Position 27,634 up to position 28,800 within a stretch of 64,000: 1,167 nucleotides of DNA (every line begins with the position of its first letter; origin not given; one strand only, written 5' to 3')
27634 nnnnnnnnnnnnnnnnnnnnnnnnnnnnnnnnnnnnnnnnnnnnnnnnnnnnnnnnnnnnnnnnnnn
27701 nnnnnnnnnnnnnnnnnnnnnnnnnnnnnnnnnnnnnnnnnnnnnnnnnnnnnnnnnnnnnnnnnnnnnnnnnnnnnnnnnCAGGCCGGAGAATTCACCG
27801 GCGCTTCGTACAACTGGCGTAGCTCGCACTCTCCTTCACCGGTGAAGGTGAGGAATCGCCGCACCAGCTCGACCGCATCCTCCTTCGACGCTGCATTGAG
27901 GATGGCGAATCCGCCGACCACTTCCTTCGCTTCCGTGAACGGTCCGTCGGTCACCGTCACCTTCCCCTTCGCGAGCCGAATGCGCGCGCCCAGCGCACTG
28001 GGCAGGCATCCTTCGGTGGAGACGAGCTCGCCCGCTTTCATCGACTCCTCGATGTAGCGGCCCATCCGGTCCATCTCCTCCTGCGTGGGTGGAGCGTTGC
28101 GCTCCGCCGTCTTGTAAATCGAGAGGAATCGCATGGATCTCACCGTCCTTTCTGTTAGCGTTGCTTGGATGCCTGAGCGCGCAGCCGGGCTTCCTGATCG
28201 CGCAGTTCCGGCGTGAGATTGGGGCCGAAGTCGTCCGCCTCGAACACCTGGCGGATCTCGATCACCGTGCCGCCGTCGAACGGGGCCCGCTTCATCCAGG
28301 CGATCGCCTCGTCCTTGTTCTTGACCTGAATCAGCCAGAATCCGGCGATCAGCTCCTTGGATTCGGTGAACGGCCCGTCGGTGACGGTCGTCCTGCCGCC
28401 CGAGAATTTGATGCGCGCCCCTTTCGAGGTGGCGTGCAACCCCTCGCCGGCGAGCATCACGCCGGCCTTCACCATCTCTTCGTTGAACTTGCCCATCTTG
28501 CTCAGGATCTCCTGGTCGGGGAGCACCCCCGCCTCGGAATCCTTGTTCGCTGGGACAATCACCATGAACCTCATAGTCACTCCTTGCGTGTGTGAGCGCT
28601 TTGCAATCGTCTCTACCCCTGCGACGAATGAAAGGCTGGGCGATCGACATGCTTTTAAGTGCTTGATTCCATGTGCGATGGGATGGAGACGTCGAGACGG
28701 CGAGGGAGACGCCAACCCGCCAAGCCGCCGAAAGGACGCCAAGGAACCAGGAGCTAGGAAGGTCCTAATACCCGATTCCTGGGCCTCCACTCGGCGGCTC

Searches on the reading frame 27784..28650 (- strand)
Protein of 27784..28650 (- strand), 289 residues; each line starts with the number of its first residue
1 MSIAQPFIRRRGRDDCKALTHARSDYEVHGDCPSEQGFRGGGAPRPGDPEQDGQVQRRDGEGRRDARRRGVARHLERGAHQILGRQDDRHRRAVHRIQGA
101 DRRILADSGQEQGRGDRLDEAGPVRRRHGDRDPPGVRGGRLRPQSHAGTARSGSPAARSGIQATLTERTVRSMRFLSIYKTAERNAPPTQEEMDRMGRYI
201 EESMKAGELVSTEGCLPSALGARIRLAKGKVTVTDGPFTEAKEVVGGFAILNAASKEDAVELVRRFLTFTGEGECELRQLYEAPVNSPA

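Call 70: search_protein_families(library=pfam, proteins=[window:27784-28650:-], max_evalue=0.00001)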
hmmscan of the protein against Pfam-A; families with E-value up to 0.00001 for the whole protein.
window:27784-28650:- (289 aa): 1 family
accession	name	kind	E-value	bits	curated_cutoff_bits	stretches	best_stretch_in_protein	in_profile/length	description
PF03795.20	YCII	-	1.3e-11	45.2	24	1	173-265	1-77/95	YCII-related domain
